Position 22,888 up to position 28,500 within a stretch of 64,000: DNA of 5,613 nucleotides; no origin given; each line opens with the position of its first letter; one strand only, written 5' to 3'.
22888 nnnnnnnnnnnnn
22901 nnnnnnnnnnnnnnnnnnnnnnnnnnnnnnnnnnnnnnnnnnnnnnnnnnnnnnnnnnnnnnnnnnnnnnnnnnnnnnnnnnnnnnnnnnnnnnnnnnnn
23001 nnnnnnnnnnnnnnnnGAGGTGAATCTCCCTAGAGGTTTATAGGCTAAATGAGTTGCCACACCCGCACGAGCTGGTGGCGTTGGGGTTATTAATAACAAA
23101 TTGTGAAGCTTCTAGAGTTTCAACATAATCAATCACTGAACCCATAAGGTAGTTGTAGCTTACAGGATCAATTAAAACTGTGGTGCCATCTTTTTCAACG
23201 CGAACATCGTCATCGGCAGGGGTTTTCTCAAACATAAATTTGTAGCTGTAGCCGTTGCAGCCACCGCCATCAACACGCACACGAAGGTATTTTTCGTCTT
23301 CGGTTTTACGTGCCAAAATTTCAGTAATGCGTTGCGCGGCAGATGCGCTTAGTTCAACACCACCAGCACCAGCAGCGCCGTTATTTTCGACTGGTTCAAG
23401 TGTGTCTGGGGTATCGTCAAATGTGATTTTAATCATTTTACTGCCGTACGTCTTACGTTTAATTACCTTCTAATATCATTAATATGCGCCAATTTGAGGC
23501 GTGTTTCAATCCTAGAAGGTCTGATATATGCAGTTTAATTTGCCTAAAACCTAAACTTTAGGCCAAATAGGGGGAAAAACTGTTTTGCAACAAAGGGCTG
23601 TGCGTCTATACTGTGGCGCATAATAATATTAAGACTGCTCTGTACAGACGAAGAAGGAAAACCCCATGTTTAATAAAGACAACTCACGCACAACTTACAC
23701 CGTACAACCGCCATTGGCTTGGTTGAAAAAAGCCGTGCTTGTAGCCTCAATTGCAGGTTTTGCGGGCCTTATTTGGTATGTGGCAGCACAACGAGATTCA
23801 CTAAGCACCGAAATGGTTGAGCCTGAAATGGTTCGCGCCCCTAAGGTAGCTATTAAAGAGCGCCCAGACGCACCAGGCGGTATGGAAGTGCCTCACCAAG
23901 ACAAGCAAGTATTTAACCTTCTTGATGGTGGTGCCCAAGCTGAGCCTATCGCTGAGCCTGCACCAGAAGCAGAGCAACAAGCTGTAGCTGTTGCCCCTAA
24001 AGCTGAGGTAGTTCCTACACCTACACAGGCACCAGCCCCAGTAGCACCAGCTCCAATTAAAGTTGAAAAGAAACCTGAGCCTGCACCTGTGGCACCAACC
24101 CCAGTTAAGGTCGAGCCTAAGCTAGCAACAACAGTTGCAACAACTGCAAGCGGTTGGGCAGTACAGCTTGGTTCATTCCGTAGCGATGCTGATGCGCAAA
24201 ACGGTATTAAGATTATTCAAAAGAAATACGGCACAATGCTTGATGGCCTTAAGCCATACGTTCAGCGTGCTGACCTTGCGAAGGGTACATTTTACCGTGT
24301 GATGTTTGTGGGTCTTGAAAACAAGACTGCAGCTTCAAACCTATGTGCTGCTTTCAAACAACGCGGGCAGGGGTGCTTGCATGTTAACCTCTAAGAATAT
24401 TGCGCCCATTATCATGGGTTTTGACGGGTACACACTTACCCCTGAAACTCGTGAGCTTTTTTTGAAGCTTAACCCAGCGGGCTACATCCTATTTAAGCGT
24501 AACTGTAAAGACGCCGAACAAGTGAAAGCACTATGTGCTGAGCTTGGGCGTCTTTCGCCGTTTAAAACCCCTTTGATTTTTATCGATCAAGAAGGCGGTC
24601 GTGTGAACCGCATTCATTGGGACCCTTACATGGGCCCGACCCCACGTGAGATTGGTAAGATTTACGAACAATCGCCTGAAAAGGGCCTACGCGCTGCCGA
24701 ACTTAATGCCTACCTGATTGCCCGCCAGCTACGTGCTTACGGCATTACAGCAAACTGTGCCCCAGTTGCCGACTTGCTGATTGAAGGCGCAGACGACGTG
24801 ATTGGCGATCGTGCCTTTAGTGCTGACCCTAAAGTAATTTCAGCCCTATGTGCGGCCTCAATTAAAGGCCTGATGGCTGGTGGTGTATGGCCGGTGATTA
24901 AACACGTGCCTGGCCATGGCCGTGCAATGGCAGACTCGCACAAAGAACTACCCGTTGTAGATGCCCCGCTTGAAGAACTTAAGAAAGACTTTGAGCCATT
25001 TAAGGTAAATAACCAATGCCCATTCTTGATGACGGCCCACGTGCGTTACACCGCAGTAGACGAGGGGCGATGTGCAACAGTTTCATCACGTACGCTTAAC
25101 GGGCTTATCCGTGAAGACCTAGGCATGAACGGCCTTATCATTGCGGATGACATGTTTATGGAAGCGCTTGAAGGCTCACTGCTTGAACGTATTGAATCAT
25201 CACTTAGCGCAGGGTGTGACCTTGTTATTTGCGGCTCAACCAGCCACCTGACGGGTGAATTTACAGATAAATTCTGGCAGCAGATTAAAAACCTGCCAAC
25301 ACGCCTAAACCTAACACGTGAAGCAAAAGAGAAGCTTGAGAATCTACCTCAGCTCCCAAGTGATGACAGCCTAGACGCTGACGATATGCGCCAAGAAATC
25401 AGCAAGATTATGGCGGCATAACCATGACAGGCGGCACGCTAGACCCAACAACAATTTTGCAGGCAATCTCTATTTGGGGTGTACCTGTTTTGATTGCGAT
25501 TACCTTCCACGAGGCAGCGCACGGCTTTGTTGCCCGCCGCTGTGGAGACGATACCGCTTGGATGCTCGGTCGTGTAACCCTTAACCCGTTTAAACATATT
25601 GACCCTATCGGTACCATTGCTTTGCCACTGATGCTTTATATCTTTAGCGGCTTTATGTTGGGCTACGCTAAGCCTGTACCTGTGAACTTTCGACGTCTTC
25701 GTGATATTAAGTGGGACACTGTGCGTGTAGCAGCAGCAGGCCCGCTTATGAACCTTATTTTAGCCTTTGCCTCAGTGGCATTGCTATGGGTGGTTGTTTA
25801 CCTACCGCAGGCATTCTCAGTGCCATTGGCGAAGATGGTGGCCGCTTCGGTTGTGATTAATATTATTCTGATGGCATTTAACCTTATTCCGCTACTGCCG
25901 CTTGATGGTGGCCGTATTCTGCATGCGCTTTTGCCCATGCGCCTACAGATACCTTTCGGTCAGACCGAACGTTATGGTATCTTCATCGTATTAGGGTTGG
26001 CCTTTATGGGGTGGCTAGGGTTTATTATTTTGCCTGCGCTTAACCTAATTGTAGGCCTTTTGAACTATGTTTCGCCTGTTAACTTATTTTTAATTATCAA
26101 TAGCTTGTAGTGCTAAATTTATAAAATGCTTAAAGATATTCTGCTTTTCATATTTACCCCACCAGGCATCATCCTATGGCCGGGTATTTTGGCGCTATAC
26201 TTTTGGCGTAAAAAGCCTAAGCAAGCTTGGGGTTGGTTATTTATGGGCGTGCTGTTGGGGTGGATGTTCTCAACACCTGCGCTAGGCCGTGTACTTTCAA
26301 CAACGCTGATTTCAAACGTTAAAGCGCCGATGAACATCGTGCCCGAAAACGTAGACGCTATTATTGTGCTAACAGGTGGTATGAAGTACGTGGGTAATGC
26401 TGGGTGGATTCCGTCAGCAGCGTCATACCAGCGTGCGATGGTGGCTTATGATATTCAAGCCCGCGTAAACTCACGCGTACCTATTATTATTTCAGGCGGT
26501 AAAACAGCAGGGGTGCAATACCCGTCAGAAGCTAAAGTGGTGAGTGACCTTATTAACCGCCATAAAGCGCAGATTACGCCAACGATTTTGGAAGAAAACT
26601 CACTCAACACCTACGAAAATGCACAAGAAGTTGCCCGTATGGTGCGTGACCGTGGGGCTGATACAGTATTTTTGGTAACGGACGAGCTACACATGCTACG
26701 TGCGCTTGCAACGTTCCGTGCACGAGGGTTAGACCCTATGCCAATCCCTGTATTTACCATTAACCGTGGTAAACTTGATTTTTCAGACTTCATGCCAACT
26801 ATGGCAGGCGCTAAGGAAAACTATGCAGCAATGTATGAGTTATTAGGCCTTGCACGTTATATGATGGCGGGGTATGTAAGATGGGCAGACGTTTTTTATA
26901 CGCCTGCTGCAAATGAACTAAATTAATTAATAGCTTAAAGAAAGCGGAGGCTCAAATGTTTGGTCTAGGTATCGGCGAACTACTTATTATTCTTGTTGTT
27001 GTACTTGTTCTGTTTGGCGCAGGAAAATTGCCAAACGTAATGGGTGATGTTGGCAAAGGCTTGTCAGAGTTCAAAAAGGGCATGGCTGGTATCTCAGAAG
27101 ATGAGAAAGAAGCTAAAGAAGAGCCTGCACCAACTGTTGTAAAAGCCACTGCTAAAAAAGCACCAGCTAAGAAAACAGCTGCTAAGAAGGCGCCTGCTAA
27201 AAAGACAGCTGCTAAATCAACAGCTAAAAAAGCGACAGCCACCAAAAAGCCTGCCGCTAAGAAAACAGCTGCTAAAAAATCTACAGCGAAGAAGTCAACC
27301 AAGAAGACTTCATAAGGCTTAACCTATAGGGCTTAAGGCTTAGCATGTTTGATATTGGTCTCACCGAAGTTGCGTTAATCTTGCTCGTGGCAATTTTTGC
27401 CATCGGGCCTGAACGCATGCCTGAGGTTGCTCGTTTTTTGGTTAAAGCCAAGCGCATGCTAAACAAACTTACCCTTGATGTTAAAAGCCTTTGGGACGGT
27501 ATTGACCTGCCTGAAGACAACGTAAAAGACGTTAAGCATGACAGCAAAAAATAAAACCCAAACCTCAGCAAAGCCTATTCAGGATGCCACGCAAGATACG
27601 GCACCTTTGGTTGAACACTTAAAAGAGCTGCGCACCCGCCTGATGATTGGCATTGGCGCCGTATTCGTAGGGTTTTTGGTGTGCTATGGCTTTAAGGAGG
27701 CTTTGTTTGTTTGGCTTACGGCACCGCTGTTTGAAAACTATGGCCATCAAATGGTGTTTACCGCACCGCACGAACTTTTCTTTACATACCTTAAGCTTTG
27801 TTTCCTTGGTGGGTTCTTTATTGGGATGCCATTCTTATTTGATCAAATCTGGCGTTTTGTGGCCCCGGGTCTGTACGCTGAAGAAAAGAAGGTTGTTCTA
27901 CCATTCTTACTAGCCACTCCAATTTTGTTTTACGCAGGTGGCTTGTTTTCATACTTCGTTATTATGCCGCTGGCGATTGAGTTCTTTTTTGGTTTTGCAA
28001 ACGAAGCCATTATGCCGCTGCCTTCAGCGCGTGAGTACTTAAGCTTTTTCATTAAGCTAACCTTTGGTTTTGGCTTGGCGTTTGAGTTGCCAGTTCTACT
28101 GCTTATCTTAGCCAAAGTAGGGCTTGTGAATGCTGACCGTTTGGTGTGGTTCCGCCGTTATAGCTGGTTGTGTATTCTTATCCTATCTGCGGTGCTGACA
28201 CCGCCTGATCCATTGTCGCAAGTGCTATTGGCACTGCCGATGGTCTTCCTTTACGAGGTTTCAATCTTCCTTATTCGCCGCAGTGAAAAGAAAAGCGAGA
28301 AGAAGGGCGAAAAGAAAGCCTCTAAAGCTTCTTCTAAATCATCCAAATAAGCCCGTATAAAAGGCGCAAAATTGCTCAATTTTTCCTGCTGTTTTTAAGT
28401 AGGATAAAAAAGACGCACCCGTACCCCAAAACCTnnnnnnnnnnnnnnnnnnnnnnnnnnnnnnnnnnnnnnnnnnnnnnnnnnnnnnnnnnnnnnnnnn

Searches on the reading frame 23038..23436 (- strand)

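Call 41: search_protein_families(library=pfam, proteins=[window:23038-23436:-], max_evalue=0.00001)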
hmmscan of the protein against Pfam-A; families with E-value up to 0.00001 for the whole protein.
window:23038-23436:- (132 aa): 1 family
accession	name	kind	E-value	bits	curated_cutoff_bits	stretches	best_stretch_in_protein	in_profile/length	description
PF01521.26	Fe-S_biosyn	-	2.8e-19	69.8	26.3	1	27-128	3-110/110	Iron-sulphur cluster biosynthesis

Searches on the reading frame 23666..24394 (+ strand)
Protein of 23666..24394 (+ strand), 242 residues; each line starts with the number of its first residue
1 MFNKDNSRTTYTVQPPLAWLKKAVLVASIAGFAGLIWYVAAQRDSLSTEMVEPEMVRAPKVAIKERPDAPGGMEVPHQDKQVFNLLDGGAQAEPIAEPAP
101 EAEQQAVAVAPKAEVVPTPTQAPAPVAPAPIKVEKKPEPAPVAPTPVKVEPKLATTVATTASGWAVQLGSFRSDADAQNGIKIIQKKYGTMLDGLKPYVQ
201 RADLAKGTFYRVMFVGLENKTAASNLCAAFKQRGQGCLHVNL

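Call 42: search_protein_families(library=pfam, proteins=[window:23666-24394:+], max_evalue=0.00001)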
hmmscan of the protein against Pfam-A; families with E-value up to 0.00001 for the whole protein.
window:23666-24394:+ (242 aa): 1 family
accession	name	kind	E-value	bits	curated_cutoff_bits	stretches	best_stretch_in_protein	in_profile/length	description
PF05036.18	SPOR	-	3.9e-09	37.2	21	1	161-239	2-74/76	SPOR domain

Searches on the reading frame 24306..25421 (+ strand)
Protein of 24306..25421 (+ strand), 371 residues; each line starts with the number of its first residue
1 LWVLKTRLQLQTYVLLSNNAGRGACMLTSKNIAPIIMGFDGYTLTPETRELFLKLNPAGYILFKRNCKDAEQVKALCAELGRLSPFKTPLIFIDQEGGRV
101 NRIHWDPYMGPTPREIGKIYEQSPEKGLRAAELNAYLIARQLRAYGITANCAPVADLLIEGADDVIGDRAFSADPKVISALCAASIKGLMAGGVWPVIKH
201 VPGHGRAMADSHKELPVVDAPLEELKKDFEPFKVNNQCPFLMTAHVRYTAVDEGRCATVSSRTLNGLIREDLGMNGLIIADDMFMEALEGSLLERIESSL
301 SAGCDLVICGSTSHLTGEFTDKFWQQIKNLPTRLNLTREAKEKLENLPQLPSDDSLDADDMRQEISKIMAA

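Call 42: search_protein_families(library=pfam, proteins=[window:24306-25421:+], max_evalue=0.00001)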
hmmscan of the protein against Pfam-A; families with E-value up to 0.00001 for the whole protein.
window:24306-25421:+ (371 aa): 1 family
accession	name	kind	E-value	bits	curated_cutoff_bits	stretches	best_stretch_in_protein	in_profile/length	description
PF00933.27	Glyco_hydro_3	-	7.7e-46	157.4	27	1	46-330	18-299/316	Glycosyl hydrolase family 3 N terminal domain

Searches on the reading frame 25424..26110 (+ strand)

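Call 42: search_protein_families(library=pfam, proteins=[window:25424-26110:+], max_evalue=0.00001)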
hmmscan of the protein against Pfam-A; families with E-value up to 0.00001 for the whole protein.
window:25424-26110:+ (228 aa): 1 family
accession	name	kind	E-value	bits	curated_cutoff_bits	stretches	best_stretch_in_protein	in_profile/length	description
PF02163.28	Peptidase_M50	-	3e-16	59.9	27.2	2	135-193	159-218/221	Peptidase family M50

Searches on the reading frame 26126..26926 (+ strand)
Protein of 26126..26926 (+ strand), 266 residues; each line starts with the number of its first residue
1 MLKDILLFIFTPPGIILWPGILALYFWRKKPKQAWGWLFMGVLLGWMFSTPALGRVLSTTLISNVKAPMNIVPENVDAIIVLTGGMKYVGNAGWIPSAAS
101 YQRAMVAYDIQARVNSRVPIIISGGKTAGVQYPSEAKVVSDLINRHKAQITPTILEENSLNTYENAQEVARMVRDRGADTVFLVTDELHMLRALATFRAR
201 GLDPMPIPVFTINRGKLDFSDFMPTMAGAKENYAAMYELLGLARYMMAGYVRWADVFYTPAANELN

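Call 42: search_protein_families(library=pfam, proteins=[window:26126-26926:+], max_evalue=0.00001)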
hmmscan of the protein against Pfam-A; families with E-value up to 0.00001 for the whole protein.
window:26126-26926:+ (266 aa): 1 family
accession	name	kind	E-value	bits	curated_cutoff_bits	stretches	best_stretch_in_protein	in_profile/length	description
PF02698.23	DUF218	-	2.6e-22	79.6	27.6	1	77-241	1-133/133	DUF218 domain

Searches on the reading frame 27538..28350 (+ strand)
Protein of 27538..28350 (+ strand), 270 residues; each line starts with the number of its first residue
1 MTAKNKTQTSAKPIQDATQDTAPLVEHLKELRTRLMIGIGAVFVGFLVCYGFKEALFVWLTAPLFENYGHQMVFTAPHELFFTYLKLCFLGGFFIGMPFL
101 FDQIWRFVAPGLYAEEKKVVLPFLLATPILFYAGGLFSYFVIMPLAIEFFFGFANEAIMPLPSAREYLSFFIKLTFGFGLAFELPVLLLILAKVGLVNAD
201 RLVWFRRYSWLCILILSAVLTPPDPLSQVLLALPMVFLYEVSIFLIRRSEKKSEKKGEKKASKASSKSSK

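Call 42: search_protein_families(library=pfam, proteins=[window:27538-28350:+], max_evalue=0.00001)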
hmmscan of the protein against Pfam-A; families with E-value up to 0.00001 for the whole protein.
window:27538-28350:+ (270 aa): 1 family
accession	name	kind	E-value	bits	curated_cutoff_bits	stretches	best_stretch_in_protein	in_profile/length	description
PF00902.23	TatC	-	8.1e-68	228.8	25.1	1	26-234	1-208/208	Sec-independent protein translocase protein (TatC)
